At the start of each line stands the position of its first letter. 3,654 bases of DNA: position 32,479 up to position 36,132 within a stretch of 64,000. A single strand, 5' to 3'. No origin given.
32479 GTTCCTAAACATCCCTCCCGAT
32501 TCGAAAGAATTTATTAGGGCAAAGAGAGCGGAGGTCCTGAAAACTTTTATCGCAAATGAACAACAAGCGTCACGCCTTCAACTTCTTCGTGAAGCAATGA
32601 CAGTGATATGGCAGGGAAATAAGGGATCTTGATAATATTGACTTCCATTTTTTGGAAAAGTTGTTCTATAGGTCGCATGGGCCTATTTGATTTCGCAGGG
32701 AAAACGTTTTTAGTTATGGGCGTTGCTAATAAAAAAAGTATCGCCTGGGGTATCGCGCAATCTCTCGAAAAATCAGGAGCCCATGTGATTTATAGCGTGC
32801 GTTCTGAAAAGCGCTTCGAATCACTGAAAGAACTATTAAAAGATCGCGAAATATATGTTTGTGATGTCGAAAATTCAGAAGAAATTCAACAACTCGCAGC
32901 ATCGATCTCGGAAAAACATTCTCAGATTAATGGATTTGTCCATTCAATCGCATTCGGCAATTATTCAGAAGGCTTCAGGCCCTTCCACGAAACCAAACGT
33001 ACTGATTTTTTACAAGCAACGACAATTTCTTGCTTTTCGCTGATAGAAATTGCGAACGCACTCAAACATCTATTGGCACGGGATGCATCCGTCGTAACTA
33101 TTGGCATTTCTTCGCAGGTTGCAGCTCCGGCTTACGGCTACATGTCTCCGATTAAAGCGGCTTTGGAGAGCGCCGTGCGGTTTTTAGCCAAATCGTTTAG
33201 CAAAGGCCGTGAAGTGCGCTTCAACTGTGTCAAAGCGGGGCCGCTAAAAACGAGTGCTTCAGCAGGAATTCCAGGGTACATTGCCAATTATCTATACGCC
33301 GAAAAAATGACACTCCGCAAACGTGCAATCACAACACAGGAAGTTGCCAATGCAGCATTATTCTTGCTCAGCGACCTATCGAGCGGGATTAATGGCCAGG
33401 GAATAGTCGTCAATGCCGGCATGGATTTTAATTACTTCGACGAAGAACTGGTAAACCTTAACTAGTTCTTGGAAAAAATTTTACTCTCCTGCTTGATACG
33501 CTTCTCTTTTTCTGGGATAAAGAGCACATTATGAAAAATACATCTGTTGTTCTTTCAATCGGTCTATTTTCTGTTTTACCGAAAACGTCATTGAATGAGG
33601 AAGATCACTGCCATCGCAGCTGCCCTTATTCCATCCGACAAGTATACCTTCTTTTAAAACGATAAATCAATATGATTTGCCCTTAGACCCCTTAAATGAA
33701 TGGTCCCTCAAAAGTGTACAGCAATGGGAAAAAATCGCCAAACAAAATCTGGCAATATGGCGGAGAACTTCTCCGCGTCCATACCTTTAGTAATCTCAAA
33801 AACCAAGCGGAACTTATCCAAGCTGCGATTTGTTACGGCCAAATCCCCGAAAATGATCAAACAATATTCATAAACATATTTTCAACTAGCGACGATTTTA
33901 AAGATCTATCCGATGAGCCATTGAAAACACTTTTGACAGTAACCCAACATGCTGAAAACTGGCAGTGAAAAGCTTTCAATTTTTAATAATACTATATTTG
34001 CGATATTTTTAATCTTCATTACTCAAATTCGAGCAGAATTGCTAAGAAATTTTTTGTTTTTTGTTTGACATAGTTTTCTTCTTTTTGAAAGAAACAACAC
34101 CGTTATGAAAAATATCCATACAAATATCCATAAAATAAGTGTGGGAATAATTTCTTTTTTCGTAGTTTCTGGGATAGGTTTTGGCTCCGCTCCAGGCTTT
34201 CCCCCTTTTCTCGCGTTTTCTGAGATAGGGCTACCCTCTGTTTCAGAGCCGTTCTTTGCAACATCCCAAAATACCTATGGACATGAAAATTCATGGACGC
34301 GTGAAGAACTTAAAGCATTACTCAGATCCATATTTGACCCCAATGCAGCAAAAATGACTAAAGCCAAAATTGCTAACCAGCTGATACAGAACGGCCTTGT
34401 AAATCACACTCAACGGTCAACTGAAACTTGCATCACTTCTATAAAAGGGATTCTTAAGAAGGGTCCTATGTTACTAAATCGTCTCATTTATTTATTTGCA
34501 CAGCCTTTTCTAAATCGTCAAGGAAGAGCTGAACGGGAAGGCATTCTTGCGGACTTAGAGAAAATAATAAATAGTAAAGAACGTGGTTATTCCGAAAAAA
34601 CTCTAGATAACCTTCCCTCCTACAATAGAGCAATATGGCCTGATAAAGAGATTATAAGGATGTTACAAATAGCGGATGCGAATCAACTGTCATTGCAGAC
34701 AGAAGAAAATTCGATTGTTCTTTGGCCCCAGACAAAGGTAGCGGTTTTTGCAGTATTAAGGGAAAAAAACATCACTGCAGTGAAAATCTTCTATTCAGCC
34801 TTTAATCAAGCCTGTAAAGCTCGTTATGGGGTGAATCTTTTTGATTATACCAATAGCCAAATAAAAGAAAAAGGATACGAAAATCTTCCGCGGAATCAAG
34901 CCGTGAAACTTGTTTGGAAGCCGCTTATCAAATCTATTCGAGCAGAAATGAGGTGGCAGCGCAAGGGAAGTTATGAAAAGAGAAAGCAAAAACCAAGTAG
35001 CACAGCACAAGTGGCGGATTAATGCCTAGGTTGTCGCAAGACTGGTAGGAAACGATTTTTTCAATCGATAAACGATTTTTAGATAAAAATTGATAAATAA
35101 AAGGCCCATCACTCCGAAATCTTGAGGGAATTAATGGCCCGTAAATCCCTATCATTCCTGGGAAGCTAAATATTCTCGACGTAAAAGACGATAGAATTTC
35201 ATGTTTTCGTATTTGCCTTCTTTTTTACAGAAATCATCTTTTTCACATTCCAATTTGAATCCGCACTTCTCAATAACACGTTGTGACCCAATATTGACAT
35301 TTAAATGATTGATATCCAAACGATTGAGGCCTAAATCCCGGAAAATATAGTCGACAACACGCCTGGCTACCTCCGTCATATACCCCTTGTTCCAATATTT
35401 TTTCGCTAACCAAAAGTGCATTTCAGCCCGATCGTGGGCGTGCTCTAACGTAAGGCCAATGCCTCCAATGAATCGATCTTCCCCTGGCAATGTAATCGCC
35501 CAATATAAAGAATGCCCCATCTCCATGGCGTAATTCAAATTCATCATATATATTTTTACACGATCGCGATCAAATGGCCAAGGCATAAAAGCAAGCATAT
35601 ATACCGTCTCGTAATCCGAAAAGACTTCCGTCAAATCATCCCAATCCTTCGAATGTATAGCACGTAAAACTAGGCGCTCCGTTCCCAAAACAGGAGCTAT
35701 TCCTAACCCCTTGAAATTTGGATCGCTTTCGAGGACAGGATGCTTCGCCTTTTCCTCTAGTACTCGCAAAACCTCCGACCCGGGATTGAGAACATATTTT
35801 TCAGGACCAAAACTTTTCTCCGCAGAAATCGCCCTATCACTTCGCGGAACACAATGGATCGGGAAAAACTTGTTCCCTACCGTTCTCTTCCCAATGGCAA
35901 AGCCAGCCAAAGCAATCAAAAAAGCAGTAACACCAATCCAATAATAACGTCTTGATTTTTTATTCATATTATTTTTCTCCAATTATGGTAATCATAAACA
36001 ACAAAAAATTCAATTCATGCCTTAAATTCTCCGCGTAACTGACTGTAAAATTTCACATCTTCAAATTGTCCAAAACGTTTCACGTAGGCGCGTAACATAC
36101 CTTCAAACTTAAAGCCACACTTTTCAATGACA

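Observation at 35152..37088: T3S chaperone directly upstream of two tandem GNAT acetyltransferases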

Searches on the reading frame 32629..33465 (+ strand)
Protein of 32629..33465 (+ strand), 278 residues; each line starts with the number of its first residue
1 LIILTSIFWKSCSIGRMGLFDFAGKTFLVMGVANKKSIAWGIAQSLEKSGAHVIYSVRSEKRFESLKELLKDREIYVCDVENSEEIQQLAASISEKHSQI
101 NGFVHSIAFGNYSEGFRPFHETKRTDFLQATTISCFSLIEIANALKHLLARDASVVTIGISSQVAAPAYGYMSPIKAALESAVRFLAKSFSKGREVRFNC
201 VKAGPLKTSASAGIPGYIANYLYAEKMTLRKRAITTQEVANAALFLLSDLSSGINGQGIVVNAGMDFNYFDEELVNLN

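Call 3: search_protein_families(library=pfam, proteins=[window:32629-33465:+], max_evalue=0.1)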
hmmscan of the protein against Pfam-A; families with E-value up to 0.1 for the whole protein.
window:32629-33465:+ (278 aa): 4 families
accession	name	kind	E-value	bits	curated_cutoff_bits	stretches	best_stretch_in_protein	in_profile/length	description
PF13561.12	adh_short_C2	-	9.4e-62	209.1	27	1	31-265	1-235/236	Enoyl-(Acyl carrier protein) reductase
PF00106.31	adh_short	-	2e-15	57.2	26.6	1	35-211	9-187/195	short chain dehydrogenase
PF08659.16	KR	-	0.0025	18.2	22.6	1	53-106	28-88/180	KR domain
PF21132.2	MFD_D3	-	0.0037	17.6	21.8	1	47-94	3-50/73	MFD, D3 domain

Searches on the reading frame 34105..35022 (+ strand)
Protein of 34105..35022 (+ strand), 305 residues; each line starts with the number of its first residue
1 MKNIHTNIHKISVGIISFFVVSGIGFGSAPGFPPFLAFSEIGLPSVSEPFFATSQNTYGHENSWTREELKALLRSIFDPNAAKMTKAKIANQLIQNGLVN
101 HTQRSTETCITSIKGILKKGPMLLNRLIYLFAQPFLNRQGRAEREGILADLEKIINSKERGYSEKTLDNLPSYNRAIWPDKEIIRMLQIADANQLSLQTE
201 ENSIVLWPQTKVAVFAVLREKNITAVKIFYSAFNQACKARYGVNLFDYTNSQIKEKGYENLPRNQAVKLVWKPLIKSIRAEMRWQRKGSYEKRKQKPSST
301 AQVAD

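Call 3: search_protein_families(library=pfam, proteins=[window:34105-35022:+], max_evalue=0.1)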
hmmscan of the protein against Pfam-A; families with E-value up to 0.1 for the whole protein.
window:34105-35022:+ (305 aa): 1 family
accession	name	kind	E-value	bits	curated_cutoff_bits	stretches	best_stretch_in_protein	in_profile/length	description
PF24625.1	DUF7626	-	0.011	16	27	0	82-117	15-50/55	Domain of unknown function (DUF7626)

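Call 4: search_protein_families(library=ncbifam, proteins=[window:34105-35022:+], max_evalue=0.1)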
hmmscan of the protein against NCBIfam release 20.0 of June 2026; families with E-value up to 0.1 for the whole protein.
window:34105-35022:+ (305 aa): 1 family
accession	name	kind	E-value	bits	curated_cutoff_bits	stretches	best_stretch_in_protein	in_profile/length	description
NF045581.1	PG0541_fam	equivalog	0.075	13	45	0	207-246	50-88/91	PG0541 family transporter-associated protein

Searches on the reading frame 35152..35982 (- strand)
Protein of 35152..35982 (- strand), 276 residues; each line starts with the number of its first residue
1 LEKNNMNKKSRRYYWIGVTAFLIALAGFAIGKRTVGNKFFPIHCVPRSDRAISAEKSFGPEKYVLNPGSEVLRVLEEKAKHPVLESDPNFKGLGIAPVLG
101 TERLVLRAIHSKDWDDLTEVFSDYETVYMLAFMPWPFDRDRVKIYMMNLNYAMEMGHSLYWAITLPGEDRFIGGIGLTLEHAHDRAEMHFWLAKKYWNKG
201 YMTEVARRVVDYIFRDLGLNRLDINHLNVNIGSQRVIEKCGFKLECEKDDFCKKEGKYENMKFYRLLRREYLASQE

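Call 3: search_protein_families(library=pfam, proteins=[window:35152-35982:-], max_evalue=0.1)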
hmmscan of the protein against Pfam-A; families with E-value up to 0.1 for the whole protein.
window:35152-35982:- (276 aa): 5 families
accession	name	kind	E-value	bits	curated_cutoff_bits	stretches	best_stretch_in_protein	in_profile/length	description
PF13302.13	Acetyltransf_3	-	2.2e-32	113.1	25.4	1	103-243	1-138/138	Acetyltransferase (GNAT) domain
PF00583.31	Acetyltransf_1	-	3.4e-10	40.7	20.7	1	135-242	16-116/116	Acetyltransferase (GNAT) family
PF13420.13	Acetyltransf_4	-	1.6e-05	25.4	24.3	1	168-261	57-153/155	Acetyltransferase (GNAT) domain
PF13523.12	Acetyltransf_8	-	0.0011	19.1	27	1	185-247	79-142/145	Acetyltransferase (GNAT) domain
PF13508.13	Acetyltransf_7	-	0.05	14.4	27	0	169-243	12-83/84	Acetyltransferase (GNAT) domain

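Call 4: search_protein_families(library=ncbifam, proteins=[window:35152-35982:-], max_evalue=0.1)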
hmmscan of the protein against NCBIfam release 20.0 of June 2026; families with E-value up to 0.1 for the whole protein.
window:35152-35982:- (276 aa): 12 families
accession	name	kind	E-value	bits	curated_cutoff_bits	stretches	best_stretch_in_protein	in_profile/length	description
NF008072.0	PRK10809.1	equivalog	1e-07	31.9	190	1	99-270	13-189/194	ribosomal protein S5-alanine N-acetyltransferase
NF011709.0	PRK15130.1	equivalog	1.1e-06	28.6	218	1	178-274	76-172/186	spermidine N1-acetyltransferase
NF033151.0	AAC_6p_A10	exception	3.7e-05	23.8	400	1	193-261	103-171/178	AAC(6')-I family aminoglycoside 6'-N-acetyltransferase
TIGR03585.1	PseH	equivalog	7.1e-05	22.9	93.1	1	158-261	51-152/156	UDP-4-amino-4,6-dideoxy-N-acetyl-beta-L-altrosamine N-acetyltransferase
NF000016.1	AAC_6p_Im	exception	0.0013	18.8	350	1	192-261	102-171/178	aminoglycoside N-acetyltransferase AAC(6')-Im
NF000483.1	BlmB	exception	0.0035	16.7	625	1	160-236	70-143/301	bleomycin family antibiotic N-acetyltransferase BlmB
NF000431.1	AAC_6p_Ian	exception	0.0058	16.2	400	1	194-260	103-169/190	aminoglycoside N-acetyltransferase AAC(6')-Ian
NF007539.0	PRK10151.1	equivalog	0.008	15.8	184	1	168-264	75-172/179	50S ribosomal protein L7/L12-serine acetyltransferase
NF000225.3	AAC_6p_Strep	exception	0.013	15.4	250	1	169-243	49-125/156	aminoglycoside 6'-N-acetyltransferase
NF007527.0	PRK10140.1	equivalog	0.057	13.3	236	0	186-263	80-157/162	N-acetyltransferase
NF042429.2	DHPHCoAsyn_DpgA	equivalog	0.061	12.2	425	1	204-250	248-294/350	3,5-dihydroxyphenylacetyl-CoA synthase DpgA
NF012165.0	AAC_6p_set_A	equivalog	0.094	12.4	280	0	195-244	100-149/177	aminoglycoside 6'-N-acetyltransferase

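Call 35: search_solved_structures(query=window:35152-35967:-, max_evalue=0.00001)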
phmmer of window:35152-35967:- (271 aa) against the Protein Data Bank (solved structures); distinct sequences matched with E-value up to 0.00001: 13.
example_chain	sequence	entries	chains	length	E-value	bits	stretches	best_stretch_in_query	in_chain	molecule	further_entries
1nsl_A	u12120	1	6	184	2.3e-11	46.7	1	168-266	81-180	Probable acetyltransferase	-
3fbu_A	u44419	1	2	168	7.5e-10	41.8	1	96-242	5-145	Acetyltransferase, GNAT family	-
6edd_A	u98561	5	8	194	1.3e-08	37.7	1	96-240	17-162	Acetyltransferase PA3944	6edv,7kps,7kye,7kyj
7kpp_A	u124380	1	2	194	7e-08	35.3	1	96-240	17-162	Acetyltransferase PA3944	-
7kx2_A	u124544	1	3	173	3.9e-06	29.5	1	166-268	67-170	Spermidine N(1)-acetyltransferase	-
7kwj_A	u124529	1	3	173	5.1e-06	29.2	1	166-268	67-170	Spermidine N(1)-acetyltransferase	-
7kwh_A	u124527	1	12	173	5.3e-06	29.1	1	166-268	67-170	Spermidine N(1)-acetyltransferase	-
6dau_A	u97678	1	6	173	5.3e-06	29.1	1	166-268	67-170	Spermidine N1-acetyltransferase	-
4ygo_A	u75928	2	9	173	5.4e-06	29.1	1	166-268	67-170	Spermidine n1-acetyltransferase | Spermidine N(1)-acetyltransferase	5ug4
4jjx_A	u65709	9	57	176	5.8e-06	29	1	166-268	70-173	Spermidine n1-acetyltransferase | Spermidine N(1)-acetyltransferase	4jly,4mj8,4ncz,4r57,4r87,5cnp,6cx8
7kwq_A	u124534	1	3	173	6e-06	28.9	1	166-268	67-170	Spermidine N(1)-acetyltransferase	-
4mhd_A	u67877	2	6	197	7.5e-06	28.6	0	167-268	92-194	Spermidine n1-acetyltransferase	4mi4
7kx3_A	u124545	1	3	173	7.8e-06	28.6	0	166-268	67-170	Spermidine N(1)-acetyltransferase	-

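Call 82: search_protein_families(library=padloc, proteins=[window:35152-35967:-], max_evalue=0.01)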
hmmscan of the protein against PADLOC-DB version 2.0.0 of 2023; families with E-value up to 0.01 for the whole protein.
window:35152-35967:- (271 aa): 0 families
